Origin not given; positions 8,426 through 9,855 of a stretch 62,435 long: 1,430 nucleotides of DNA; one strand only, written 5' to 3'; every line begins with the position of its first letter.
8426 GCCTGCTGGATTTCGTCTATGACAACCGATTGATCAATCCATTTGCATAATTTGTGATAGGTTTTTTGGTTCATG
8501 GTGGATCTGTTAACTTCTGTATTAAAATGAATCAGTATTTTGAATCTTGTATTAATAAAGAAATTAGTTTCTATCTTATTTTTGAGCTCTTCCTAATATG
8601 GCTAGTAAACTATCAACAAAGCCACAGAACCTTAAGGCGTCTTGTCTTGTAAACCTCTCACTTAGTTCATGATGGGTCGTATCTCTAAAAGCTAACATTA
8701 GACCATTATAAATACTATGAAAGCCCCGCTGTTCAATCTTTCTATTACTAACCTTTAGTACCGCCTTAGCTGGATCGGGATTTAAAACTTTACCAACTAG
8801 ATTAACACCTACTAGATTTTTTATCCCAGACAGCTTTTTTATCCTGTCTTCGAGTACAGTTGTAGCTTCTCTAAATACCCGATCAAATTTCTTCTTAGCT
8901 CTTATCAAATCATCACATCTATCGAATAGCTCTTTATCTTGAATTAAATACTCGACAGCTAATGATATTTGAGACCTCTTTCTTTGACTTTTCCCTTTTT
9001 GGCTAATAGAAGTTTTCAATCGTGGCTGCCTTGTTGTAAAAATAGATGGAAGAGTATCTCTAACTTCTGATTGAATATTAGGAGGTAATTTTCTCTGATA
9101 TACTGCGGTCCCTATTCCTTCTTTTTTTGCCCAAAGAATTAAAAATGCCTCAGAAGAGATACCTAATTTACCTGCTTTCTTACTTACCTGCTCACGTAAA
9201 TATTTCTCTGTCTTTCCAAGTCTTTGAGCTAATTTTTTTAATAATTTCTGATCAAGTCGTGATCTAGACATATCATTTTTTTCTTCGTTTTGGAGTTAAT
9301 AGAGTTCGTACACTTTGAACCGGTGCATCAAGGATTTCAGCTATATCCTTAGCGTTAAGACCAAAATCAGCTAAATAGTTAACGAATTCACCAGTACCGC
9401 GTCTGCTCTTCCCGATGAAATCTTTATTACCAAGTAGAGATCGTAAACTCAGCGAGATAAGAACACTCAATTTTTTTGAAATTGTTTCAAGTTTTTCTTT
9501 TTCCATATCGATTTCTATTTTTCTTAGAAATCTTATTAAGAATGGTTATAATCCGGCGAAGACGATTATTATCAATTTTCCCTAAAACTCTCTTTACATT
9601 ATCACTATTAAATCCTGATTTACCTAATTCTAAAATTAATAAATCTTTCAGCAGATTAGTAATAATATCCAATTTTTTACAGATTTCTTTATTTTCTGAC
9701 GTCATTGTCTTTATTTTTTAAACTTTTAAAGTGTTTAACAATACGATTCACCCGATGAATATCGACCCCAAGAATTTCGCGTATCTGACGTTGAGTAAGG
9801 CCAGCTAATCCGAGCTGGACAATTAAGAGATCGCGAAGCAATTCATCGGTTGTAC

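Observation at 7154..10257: Seven-gene operon: four tandem mini-HTH paralogs, an HTH/TIGR02391-like protein, a 66-aa ORF and a NucS-like PD-(D/E)XK nuclease (candidate defence or mobile module)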

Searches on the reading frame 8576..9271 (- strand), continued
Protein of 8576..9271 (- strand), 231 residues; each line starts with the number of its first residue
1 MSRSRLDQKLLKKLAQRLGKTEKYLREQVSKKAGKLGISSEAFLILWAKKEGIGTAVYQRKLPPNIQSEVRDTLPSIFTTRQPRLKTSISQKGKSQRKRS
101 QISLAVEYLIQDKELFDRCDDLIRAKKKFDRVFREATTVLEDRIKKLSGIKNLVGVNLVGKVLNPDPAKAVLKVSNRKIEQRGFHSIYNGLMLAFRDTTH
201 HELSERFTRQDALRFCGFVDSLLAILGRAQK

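Call 74: find_encoding_contigs(protein=P0064, flank=8000, max_places=2)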
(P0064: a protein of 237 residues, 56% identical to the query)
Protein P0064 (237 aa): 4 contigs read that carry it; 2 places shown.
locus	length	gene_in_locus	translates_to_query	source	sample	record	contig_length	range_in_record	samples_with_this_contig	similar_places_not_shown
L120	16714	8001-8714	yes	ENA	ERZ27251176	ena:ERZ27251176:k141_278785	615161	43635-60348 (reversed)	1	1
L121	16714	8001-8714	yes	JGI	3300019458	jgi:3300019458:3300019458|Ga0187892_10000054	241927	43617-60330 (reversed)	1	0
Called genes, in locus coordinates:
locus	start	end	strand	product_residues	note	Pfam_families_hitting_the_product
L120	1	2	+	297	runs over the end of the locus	PF00701:DHDPS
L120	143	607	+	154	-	PF03167:UDG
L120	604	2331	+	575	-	PF00753:Lactamase_B, PF12706:Lactamase_B_2, PF22505:RNase_J_b_CASP, PF07521:RMMBL, PF17770:RNase_J_C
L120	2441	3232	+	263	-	PF02673:BacA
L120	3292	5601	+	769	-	PF17854:FtsK_alpha, PF01580:FtsK_SpoIIIE, PF09397:FtsK_gamma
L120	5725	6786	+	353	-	PF02608:Bmp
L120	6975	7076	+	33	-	-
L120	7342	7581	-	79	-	-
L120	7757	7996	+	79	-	-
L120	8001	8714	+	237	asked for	PF09509:Hypoth_Ymh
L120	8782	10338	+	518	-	PF00005:ABC_tran, PF13304:AAA_21 (faint), PF00005:ABC_tran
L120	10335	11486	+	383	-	PF02653:BPD_transp_2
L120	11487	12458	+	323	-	PF02653:BPD_transp_2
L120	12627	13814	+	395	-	PF00285:Citrate_synt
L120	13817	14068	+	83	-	PF12728:HTH_17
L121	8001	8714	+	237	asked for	PF09509:Hypoth_Ymh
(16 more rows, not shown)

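Call 75: find_encoding_contigs(protein=P0125, flank=8000, max_places=4)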
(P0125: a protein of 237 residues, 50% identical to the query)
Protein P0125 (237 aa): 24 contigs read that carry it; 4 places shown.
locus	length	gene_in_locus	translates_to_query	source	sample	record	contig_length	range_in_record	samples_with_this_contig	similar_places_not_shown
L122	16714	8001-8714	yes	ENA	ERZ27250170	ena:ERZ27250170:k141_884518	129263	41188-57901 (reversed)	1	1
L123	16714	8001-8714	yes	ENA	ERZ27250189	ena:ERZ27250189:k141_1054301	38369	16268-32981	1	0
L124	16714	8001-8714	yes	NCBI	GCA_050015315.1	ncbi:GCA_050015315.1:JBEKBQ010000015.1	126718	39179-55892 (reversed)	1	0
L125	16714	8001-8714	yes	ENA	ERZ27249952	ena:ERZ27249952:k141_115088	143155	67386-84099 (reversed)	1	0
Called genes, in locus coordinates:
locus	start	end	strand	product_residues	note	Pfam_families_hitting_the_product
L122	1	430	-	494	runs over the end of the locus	-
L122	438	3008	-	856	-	PF12704:MacB_PCD, PF02687:FtsX, PF12704:MacB_PCD, PF02687:FtsX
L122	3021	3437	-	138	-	PF01850:PIN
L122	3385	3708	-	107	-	PF01402:RHH_1 (weak)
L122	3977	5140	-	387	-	PF00589:Phage_integrase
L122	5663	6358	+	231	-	-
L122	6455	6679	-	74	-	-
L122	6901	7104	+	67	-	-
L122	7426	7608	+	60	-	-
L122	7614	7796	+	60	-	-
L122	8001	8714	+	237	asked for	PF09509:Hypoth_Ymh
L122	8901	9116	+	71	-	-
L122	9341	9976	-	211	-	PF01545:Cation_efflux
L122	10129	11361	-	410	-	PF25390:WD40_RLD, PF13540:RCC1_2 (weak), PF25390:WD40_RLD, PF13540:RCC1_2, PF00415:RCC1 (weak), PF13540:RCC1_2 (weak), PF00415:RCC1 (weak), PF13540:RCC1_2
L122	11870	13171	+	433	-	-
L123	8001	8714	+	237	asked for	PF09509:Hypoth_Ymh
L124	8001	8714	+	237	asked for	PF09509:Hypoth_Ymh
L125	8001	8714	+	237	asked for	PF09509:Hypoth_Ymh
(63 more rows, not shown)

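Call 93: search_dna_similar(query=window:8576-9271:-, collection=plasmids, mode=protein, max_rows=15)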
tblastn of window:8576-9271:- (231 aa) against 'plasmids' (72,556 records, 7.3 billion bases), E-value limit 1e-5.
No match.

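Call 94: search_dna_similar(query=window:8576-9271:-, collection=phages, mode=protein, max_rows=15)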
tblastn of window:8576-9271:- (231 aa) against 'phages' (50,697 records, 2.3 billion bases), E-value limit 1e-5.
No match.

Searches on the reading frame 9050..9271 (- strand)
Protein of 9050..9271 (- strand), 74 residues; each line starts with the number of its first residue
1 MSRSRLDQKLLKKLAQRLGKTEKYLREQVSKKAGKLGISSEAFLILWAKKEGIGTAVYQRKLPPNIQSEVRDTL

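Call 41: find_related_loci(query=A5, collection=metagenome_contigs, flank=5000)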
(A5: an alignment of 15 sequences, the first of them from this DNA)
Query A5 (74 aa) in metagenome_contigs; peptide patterns used: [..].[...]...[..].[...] (x = any residue, [..] = any of these).
215 stretches matched a pattern; 124 encode a relative of the query (tblastn E <= 1e-3); the best 80 are kept; 80 distinct loci.
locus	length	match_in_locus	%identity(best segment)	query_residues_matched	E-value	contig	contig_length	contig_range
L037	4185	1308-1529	74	1-74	6e-34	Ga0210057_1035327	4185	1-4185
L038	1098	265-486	66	1-74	8e-32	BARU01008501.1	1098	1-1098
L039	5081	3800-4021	68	1-74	6e-31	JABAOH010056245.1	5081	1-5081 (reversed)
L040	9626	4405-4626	68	1-74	6e-31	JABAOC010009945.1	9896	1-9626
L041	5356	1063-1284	69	1-74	7e-29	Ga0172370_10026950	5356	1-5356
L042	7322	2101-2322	68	1-74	2e-28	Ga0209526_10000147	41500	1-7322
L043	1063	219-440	66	1-74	1e-28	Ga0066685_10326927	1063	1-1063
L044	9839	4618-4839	66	1-74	3e-27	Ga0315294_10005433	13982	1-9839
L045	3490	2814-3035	61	1-74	4e-27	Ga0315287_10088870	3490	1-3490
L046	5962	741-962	61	1-74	4e-27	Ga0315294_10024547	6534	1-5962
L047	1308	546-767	62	1-74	2e-25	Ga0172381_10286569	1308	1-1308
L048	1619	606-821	58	1-72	9e-25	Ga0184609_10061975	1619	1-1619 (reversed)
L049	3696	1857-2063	62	6-74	2e-24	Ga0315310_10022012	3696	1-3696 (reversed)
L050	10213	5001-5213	59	4-74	4e-24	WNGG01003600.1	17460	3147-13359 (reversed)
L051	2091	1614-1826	59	4-74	4e-24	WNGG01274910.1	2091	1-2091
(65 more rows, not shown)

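Call 51: search_protein_representatives(alignment_id=A5)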
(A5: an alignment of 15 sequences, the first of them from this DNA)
Query: 15 sequences, 74 profile positions. Proteins with E-value up to 0.001 (for the whole library): 161; up to 1e-10: 125; up to 1e-30: 2. The best 150 are listed.
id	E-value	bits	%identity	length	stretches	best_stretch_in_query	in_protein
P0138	2.6e-31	123.7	-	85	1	1-74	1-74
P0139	3.7e-31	123.1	-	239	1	3-74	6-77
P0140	1.9e-29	117.7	-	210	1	3-73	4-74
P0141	3.5e-29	116.8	-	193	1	1-74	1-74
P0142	1.0e-28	115.3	-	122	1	1-72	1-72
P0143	1.6e-28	114.7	-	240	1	1-74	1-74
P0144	6.3e-28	112.8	-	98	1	1-71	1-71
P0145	1.9e-27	111.3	-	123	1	1-73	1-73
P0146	2.2e-27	111.1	-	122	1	2-72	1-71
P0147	3.9e-27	110.3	-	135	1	1-74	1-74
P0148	2.0e-26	108.0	-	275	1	3-72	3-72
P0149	2.7e-26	107.6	-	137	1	1-72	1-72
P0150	3.6e-26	107.2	-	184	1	3-74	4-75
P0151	4.1e-26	107.0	-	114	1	1-70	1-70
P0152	6.2e-26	106.4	-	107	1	2-72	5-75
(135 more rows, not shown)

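Call 53: search_protein_families(library=pfam, alignment_id=A6, max_evalue=0.01)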
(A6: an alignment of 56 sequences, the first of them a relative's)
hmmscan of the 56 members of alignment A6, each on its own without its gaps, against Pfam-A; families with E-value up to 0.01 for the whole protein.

A. member 1, P0139 (239 aa): 1 family
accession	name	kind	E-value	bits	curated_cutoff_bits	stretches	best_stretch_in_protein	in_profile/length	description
PF09509.15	Hypoth_Ymh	-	2.3e-17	63.4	25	1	115-228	4-117/119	Protein of unknown function (Hypoth_ymh)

B. families by the number of members that match (of 56 scanned): 22 families
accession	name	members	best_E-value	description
PF09509.15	Hypoth_Ymh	29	6.4e-25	Protein of unknown function (Hypoth_ymh)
PF18731.6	HEPN_Swt1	9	8.8e-15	Swt1-like HEPN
PF10137.14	CAP12-PCTIR_TIR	3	2.3e-26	CAP12/Pycsar effector protein, TIR domain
PF13676.11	TIR_2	3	1.1e-09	TIR domain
PF18165.6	pP_pnuc_1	2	4.2e-15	Predicted pPIWI-associating nuclease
PF09999.14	DUF2240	2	0.00099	Uncharacterized protein conserved in archaea (DUF2240)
PF00990.26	GGDEF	1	1.1e-19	Diguanylate cyclase, GGDEF domain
PF02985.28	HEAT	1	9.8e-09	HEAT repeat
PF13646.12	HEAT_2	1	2.9e-08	HEAT repeats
PF22335.1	Cas10-Cmr2_palm2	1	1.1e-05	Cas10/Cmr2, second palm domain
PF18928.5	DUF5677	1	0.00014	Family of unknown function (DUF5677)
PF18189.6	RIF5_SNase_2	1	0.00023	TbRIF5 SNase domain 2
PF13513.12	HEAT_EZ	1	0.0015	HEAT-like repeat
PF01280.26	Ribosomal_L19e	1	0.0023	Ribosomal protein L19e, N-terminal domain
PF01582.25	TIR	1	0.0041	TIR domain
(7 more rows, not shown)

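Call 54: search_protein_families(library=padloc, alignment_id=A6, max_evalue=0.01)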
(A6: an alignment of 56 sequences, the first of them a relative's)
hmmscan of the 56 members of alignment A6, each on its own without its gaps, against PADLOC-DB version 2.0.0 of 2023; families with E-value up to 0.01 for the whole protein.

A. member 1, P0139 (239 aa): 3 families
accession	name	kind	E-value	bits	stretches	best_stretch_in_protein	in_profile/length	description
PDLC03987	PD-Lambda-3_B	-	1.3e-09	35.8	1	109-233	137-263/270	-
PDLC02412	Aga_HEPN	-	0.0012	15.9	1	106-210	246-352/382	Class II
PDLC03988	PD-Lambda-3_B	-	0.0037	14.7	1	113-188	141-216/222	-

B. families by the number of members that match (of 56 scanned): 32 families (the first 25 are shown)
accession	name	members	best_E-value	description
PDLC03987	PD-Lambda-3_B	21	1.3e-09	-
PDLC02412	Aga_HEPN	10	9.3e-06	Class II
PDLC04592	PDC-M34B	9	2.4e-36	-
PDLC04591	PDC-M34B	9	1.1e-21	-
PDLC04590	PDC-M34B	9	6.5e-21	-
PDLC04038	PD-T4-5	4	3.2e-05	-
PDLC05005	PDC-S35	3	1.6e-23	-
PDLC05004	PDC-S35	3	7e-19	-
PDLC05007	PDC-S35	3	1.4e-18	-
PDLC05003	PDC-S35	3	4e-17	-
PDLC05006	PDC-S35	3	1.6e-16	-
PDLC03825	spbK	3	2.2e-14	-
PDLC00422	ThsB1|ThsB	3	9.7e-06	TIR-like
PDLC00729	Effector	3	2.4e-05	TIR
PDLC00436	ThsB1|ThsB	3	7.9e-05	TIR-like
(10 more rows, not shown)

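Call 77: search_solved_structures(query=A5, max_evalue=5, show_alignments=2)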
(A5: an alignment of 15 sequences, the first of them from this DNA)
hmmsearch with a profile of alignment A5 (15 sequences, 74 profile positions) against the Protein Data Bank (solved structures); distinct sequences matched with E-value up to 5: 2.
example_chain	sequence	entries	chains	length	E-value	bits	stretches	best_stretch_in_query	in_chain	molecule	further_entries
2fpr_A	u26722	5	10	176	0.24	14.7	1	18-60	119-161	Histidine biosynthesis bifunctional protein hisB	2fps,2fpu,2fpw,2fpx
8osb_E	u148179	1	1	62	0.74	13.2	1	11-33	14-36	Homeobox protein aristaless-like 4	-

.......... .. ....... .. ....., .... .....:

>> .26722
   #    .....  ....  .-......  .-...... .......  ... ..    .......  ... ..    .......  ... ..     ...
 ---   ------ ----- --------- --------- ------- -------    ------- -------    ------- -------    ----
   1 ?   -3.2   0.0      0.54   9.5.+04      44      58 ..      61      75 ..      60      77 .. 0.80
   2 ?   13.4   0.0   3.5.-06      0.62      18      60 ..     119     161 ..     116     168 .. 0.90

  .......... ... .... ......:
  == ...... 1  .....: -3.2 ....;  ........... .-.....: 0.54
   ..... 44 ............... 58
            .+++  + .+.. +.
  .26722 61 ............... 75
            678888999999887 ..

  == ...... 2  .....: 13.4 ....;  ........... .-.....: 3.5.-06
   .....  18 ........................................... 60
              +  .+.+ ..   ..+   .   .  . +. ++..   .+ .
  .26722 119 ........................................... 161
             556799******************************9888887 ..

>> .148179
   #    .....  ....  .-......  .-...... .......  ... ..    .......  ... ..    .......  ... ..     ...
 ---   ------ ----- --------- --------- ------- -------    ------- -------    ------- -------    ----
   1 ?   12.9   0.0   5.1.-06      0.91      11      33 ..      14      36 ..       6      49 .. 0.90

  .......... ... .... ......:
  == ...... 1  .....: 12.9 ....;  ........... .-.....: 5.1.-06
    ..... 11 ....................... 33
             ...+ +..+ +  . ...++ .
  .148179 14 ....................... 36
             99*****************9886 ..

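Call 92: find_related_loci(query=A5, collection=viral_contigs, flank=5000)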
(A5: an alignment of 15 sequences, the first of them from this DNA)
Query A5 (74 aa) in viral_contigs; peptide patterns used: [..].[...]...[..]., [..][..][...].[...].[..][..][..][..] (x = any residue, [..] = any of these).
99 stretches matched a pattern, but none encodes a relative of the query by tblastn (E <= 1e-3).

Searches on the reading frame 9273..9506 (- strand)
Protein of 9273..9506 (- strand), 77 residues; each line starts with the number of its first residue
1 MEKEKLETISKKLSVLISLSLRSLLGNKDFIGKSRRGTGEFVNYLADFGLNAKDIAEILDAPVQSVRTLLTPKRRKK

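Call 3: search_protein_families(library=pfam, proteins=[window:9273-9506:-], max_evalue=1)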
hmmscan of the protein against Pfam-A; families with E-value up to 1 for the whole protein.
window:9273-9506:- (77 aa): 2 families
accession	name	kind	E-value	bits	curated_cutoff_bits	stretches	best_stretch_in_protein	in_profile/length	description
PF08281.18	Sigma70_r4_2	-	0.0063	16.6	25.7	1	48-70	25-47/54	Sigma-70, region 4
PF22167.2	PH0730-like_N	-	0.09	13.4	30.2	1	52-71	18-37/60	PH0730-like, N-terminal domain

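Call 4: search_protein_families(library=padloc, proteins=[window:9273-9506:-], max_evalue=1)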
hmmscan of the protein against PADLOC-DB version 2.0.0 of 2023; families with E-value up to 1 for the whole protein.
window:9273-9506:- (77 aa): 0 families

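Call 5: search_protein_families(library=ncbifam, proteins=[window:9273-9506:-], max_evalue=1)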
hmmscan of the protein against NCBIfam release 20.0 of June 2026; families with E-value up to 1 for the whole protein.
window:9273-9506:- (77 aa): 0 families

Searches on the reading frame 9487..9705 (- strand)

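Call 3: search_protein_families(library=pfam, proteins=[window:9487-9705:-], max_evalue=1)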
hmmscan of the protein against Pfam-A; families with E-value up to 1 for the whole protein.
window:9487-9705:- (72 aa): 1 family
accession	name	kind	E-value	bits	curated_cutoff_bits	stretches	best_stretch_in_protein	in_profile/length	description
PF08837.16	DUF1810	-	0.22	11.8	25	1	33-63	83-113/136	Protein of unknown function (DUF1810)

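Call 4: search_protein_families(library=padloc, proteins=[window:9487-9705:-], max_evalue=1)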
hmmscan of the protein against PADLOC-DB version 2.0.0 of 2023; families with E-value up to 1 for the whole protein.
window:9487-9705:- (72 aa): 0 families

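Call 5: search_protein_families(library=ncbifam, proteins=[window:9487-9705:-], max_evalue=1)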
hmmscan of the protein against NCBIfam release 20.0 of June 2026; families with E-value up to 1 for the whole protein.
window:9487-9705:- (72 aa): 0 families
